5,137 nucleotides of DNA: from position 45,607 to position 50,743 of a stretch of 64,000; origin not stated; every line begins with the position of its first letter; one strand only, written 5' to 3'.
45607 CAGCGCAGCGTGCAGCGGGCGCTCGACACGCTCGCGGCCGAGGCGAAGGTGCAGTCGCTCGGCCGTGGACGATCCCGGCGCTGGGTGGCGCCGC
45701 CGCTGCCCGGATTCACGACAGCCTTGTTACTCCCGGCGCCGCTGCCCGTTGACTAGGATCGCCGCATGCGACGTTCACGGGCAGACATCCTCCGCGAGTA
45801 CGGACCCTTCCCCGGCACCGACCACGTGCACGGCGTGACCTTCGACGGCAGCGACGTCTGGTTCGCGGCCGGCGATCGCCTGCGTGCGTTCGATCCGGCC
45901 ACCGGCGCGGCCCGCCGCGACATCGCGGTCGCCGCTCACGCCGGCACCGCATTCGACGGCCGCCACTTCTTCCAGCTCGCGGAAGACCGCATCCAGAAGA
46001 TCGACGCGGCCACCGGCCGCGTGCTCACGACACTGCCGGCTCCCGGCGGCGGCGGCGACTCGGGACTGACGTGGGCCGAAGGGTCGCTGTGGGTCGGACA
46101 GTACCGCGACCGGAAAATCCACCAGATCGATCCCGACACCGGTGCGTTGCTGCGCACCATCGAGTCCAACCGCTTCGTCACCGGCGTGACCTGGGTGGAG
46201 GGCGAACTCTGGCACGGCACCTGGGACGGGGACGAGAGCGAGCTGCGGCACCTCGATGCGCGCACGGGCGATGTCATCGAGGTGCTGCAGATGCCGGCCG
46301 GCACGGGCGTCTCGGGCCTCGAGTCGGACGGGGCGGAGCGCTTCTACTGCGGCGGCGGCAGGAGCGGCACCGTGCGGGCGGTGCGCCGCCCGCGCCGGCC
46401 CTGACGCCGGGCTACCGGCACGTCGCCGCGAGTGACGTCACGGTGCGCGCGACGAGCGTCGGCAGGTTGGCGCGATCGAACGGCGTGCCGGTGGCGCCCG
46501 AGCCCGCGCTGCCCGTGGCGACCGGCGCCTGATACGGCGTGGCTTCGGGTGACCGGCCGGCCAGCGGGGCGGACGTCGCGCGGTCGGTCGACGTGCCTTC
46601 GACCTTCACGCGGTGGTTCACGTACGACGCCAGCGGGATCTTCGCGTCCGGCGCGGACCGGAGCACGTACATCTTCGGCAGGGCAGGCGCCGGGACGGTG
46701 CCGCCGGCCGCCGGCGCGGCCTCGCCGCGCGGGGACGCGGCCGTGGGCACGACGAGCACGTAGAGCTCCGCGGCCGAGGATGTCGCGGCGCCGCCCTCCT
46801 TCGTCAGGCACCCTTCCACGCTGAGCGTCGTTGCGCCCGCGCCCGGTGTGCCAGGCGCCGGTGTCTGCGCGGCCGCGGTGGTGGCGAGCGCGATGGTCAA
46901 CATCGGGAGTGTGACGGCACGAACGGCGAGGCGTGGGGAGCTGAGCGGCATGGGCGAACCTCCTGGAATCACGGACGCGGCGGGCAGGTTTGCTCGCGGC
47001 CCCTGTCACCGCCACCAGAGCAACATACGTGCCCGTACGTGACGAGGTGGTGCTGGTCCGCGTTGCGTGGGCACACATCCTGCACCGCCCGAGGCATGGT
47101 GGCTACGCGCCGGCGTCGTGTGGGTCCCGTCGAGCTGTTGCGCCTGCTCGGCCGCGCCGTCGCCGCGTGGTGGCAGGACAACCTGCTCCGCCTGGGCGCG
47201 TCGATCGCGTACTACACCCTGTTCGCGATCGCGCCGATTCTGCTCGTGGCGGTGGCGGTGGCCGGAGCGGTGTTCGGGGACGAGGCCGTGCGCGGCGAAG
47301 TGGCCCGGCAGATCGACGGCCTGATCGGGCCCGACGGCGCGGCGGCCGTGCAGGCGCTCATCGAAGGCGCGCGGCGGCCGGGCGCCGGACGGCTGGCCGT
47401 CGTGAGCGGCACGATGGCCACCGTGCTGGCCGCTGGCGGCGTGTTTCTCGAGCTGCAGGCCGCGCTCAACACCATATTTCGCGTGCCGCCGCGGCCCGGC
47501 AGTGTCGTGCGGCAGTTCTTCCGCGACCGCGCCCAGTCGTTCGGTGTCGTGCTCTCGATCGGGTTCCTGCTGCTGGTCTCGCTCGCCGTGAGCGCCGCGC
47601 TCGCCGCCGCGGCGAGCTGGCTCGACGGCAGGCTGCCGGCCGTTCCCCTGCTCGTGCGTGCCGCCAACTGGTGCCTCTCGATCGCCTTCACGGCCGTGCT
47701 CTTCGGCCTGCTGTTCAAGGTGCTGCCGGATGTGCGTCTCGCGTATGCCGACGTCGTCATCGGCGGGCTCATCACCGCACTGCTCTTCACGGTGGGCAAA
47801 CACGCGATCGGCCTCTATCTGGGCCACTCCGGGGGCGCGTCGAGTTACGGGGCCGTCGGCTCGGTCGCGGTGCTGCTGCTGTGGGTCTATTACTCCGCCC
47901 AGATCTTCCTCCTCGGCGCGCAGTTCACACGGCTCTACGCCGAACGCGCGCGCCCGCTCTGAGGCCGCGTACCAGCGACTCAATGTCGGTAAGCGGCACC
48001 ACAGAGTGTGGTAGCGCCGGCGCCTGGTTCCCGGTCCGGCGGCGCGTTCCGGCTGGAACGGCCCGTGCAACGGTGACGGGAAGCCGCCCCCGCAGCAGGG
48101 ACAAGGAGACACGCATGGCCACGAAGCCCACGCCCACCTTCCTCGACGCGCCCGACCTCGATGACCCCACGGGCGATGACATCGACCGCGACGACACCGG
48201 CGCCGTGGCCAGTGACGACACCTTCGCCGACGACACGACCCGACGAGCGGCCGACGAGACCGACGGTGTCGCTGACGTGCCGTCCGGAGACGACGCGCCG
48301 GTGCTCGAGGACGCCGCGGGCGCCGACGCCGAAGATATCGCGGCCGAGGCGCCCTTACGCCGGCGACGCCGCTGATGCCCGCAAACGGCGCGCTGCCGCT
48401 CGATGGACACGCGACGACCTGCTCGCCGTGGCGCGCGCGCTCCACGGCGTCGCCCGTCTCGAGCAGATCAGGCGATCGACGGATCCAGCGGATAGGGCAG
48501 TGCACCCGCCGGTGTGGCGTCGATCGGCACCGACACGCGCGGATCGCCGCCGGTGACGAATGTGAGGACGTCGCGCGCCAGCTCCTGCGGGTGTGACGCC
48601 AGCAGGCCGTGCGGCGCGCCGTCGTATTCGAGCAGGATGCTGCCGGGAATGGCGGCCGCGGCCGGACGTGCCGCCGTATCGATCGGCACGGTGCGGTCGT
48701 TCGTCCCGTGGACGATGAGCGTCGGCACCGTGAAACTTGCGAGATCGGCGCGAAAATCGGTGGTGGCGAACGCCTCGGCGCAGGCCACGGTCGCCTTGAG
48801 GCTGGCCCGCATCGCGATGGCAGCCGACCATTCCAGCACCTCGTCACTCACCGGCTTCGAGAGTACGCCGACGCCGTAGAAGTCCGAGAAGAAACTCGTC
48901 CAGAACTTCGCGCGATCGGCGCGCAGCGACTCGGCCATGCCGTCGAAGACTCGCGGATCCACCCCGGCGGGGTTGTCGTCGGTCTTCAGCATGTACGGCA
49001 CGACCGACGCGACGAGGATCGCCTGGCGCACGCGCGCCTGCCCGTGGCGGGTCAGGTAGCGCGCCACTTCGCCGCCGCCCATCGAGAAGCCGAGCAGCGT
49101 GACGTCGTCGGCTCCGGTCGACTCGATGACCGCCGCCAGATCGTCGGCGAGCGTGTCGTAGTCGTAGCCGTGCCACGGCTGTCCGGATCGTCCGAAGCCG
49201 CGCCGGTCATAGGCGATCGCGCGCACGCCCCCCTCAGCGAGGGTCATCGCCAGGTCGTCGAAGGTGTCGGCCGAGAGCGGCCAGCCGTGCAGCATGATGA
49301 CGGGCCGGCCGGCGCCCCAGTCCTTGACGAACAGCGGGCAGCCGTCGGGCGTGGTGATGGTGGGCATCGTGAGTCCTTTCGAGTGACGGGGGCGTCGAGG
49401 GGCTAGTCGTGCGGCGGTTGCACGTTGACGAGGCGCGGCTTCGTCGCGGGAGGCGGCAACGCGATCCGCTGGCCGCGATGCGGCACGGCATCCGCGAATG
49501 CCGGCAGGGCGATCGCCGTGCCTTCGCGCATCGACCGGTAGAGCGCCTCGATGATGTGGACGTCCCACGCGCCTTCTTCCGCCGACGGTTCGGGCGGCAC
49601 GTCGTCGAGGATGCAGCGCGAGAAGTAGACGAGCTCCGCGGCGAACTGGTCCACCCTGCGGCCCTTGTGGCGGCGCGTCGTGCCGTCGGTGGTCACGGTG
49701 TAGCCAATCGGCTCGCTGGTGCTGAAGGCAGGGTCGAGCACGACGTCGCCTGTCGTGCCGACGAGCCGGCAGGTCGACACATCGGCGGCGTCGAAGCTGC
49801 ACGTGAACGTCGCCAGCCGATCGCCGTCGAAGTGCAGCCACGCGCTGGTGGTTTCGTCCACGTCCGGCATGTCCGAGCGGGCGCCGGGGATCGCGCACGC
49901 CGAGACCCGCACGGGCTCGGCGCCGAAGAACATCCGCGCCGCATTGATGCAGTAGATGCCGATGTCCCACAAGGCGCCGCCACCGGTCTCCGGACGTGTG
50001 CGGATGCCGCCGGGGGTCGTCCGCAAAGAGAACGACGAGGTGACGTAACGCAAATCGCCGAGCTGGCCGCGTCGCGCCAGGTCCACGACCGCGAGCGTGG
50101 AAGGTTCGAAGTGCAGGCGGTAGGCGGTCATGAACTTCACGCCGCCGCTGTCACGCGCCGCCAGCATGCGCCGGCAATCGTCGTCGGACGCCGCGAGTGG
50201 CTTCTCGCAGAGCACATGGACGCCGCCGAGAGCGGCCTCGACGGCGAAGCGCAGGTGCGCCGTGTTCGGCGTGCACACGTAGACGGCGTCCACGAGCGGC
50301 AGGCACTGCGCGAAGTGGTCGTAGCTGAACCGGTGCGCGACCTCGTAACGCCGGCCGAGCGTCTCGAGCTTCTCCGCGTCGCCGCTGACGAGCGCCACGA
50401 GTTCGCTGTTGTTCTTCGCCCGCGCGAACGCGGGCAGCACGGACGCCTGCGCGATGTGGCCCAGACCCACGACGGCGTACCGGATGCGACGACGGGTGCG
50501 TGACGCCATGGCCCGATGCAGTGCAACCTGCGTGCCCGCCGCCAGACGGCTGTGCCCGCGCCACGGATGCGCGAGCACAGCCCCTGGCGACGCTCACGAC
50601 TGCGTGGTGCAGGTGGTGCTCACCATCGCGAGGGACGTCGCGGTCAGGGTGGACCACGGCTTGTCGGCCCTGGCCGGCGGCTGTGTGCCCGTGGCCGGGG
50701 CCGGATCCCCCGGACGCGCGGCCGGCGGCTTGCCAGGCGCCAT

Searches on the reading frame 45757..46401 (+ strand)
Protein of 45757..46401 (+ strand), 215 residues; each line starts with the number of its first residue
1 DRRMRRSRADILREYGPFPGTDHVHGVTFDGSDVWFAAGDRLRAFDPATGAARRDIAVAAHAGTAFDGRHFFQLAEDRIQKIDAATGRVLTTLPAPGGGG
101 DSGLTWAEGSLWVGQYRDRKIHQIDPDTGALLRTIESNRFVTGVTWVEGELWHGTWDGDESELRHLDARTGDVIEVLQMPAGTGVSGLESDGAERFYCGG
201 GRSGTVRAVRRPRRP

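Call 20: search_protein_families(library=pfam, proteins=[window:45757-46401:+], max_evalue=0.001)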
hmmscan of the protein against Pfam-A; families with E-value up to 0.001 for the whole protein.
window:45757-46401:+ (215 aa): 5 families
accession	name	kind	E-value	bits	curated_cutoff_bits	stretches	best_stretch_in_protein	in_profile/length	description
PF05096.18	Glu_cyclase_2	-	3.4e-08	33.7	22.3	0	136-182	36-82/249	Glutamine cyclotransferase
PF21959.2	DUF6923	-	1.2e-05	25.7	27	0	76-134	108-167/234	Repeat of unknown function (DUF6923)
PF08450.18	SGL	-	5.6e-05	23.3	26.3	0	88-144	174-230/246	SMP-30/Gluconolactonase/LRE-like region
PF13360.13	PQQ_2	-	0.00012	22.3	27.6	0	76-174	2-96/233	Outer membrane protein assembly factor BamB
PF03413.25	PepSY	-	0.0004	21.1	24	0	81-91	48-58/60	Peptidase propeptide and YPEB domain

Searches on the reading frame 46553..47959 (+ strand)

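Call 20: search_protein_families(library=pfam, proteins=[window:46553-47959:+], max_evalue=0.001)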
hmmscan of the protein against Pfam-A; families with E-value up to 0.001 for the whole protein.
window:46553-47959:+ (469 aa): 1 family
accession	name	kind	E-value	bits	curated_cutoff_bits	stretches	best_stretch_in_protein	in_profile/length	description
PF03631.20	Virul_fac_BrkB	-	3.7e-48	164.8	33.7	1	208-465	2-258/259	Virulence factor BrkB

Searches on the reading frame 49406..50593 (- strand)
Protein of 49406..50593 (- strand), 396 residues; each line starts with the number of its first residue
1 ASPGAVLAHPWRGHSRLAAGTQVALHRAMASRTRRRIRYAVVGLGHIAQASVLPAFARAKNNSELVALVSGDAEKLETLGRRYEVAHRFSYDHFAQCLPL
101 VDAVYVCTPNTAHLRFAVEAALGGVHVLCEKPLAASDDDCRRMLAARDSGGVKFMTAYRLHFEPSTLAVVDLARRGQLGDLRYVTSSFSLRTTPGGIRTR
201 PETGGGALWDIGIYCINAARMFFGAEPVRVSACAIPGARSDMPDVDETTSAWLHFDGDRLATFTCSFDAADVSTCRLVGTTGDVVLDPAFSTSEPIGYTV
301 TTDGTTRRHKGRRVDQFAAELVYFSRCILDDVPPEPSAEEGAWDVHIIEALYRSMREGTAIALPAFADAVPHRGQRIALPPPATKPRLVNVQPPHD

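Call 68: search_protein_families(library=pfam, proteins=[window:49406-50593:-], max_evalue=0.0001)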
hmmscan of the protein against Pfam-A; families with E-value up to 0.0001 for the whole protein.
window:49406-50593:- (396 aa): 3 families
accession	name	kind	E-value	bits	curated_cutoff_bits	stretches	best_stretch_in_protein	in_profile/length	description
PF22725.1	GFO_IDH_MocA_C3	-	5.9e-23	81.7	27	1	169-284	4-123/124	GFO/IDH/MocA C-terminal domain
PF01408.29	GFO_IDH_MocA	-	3.5e-21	76.6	24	1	37-157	1-119/120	Oxidoreductase family, NAD-binding Rossmann fold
PF02894.22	GFO_IDH_MocA_C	-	8.7e-18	65.3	22.9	1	174-363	5-218/218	Oxidoreductase family, C-terminal alpha/beta domain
